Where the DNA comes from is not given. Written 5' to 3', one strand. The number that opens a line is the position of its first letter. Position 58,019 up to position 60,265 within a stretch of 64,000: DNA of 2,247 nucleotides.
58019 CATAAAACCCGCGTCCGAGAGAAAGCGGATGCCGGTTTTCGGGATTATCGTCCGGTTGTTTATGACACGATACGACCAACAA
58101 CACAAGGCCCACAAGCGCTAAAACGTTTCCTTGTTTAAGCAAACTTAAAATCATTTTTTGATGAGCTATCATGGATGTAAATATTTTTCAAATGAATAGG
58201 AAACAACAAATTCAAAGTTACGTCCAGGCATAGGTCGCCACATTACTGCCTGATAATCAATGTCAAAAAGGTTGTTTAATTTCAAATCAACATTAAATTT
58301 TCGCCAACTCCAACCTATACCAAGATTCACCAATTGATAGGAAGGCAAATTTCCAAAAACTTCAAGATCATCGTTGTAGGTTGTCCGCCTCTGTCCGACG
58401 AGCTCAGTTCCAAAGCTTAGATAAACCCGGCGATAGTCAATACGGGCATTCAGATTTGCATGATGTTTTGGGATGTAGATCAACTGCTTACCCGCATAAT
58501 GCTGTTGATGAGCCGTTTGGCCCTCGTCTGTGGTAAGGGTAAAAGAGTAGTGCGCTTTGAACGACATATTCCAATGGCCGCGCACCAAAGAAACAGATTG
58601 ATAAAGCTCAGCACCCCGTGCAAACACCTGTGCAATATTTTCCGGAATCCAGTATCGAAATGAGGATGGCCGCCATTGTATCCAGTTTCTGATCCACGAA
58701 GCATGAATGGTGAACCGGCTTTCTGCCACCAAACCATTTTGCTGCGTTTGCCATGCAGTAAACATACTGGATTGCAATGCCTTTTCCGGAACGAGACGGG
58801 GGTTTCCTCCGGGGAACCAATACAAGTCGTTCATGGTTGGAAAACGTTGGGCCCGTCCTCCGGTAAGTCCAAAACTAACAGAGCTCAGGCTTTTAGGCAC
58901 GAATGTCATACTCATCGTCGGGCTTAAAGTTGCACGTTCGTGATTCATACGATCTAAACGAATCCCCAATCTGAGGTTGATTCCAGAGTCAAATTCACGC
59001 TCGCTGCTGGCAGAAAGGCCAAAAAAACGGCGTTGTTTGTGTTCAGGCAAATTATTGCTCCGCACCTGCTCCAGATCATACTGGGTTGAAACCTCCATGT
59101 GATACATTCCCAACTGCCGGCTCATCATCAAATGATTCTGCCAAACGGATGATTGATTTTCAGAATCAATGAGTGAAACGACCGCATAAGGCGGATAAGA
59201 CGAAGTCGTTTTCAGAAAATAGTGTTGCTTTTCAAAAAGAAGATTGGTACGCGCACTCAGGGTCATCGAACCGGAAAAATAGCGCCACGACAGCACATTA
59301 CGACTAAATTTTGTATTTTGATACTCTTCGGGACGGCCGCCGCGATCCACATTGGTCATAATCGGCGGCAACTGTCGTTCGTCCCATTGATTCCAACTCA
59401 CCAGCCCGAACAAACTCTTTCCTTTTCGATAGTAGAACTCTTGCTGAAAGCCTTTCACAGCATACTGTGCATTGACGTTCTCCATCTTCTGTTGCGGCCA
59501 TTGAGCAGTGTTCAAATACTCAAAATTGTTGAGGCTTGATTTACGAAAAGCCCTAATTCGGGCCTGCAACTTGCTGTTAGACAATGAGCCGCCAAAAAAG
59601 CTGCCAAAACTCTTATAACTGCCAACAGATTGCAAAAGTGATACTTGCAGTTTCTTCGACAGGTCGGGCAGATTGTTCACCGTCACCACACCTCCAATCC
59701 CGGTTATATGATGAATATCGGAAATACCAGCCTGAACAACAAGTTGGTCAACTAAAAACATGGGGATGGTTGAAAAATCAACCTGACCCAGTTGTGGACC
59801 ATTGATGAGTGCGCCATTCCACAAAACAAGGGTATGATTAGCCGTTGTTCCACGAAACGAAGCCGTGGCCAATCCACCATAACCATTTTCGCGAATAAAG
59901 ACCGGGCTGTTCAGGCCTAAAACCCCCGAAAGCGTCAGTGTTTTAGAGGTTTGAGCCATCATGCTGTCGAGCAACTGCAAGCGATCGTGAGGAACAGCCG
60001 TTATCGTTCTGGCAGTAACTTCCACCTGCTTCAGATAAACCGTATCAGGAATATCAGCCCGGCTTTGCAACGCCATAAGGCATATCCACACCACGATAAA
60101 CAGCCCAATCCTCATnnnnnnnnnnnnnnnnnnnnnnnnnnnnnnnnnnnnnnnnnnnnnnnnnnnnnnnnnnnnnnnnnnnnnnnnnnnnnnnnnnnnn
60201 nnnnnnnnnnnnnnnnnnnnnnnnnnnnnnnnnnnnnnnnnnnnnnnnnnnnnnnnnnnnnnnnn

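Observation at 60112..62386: Two T9SS-sorted secreted proteins sit inside a cobalamin-riboswitch operon: candidate secreted or surface-tethered corrinoid scavengers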

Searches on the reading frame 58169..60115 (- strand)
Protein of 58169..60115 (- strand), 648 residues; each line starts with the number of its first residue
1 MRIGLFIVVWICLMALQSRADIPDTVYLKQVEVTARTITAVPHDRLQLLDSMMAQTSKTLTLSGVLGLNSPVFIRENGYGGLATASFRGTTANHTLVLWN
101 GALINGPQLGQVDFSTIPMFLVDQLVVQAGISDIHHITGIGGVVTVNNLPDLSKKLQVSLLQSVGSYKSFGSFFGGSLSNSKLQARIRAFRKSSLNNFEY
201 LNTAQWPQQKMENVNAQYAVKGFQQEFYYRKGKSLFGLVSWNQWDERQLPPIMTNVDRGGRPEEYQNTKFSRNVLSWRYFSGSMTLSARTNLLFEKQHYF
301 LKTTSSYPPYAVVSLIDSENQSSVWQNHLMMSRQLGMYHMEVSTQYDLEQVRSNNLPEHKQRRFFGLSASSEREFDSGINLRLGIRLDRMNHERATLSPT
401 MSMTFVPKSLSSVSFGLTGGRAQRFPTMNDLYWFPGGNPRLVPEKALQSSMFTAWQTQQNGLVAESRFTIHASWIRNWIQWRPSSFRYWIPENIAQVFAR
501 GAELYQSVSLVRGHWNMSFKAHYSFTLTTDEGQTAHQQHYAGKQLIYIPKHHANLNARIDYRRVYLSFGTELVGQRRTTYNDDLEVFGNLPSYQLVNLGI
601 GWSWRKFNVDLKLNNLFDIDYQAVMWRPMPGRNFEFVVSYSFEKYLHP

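Call 3: search_protein_families(library=pfam, proteins=[window:58169-60115:-], max_evalue=0.1)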
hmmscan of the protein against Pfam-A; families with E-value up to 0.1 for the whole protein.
window:58169-60115:- (648 aa): 1 family
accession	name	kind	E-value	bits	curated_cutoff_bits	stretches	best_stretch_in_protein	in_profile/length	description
PF07715.20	Plug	-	2.7e-07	31.5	23.9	1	58-133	21-96/107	TonB-dependent Receptor Plug Domain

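Call 4: search_protein_families(library=ncbifam, proteins=[window:58169-60115:-], max_evalue=0.1)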
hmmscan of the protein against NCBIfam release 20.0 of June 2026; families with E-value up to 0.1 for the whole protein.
window:58169-60115:- (648 aa): 6 families
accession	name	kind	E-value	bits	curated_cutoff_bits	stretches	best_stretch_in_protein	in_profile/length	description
TIGR01779.1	TonB-B12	equivalog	6.4e-19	67.9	599.7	2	320-642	314-614/614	TonB-dependent vitamin B12 receptor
NF007926.1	PRK10641.1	equivalog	3.1e-16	59.1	836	1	75-642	78-617/617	TonB-dependent vitamin B12 receptor BtuB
TIGR01783.1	TonB-siderophor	subfamily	5.1e-11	41.9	223.5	1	523-626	521-625/649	TonB-dependent siderophore receptor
NF049946.1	TonB_dep_CU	exception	0.0011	17.4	700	1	521-642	568-682/683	TonB-dependent receptor, CU motif-type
NF049947.1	TonB_dep_PCPU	exception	0.0014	16.9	800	1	421-642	464-685/685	TonB-dependent receptor, PCPU motif-type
NF007549.0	PRK10167.1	equivalog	0.05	13.3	237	0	238-320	44-123/169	hypothetical protein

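Call 85: search_solved_structures(query=window:58169-60115:-, max_evalue=0.00001, show_alignments=0)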
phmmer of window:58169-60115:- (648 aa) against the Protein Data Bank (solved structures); distinct sequences matched with E-value up to 0.00001: 10.
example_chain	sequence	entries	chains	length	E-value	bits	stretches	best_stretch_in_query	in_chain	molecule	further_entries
8p97_A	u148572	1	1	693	2.4e-62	214.6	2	384-639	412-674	TonB-dependent receptor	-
8p98_A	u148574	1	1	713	3.4e-62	214.1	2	384-639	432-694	Vitamin B12 transporter BtuB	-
8bmx_C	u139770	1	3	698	1.4e-58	202.1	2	381-639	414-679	Putative TonB-linked outer membrane receptor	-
8blw_A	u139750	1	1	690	1.4e-12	50.1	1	391-639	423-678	Vitamin B12 transporter BtuB1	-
3rgm_A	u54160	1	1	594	8e-07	31.1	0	65-151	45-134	Vitamin B12 transporter BtuB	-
2gsk_A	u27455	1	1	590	1e-06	30.8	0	66-151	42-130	Vitamin B12 transporter btuB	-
3m8b_A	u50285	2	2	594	1.1e-06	30.7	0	66-151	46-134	Vitamin B12 transporter btuB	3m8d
3rgn_A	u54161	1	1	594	1.2e-06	30.6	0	65-151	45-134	Vitamin B12 transporter BtuB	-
1nqe_A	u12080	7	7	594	1.2e-06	30.5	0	65-151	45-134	Vitamin B12 receptor | Vitamin B12 transporter btuB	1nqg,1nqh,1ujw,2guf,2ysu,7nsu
1nqf_A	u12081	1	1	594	1.2e-06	30.5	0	65-151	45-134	Vitamin B12 receptor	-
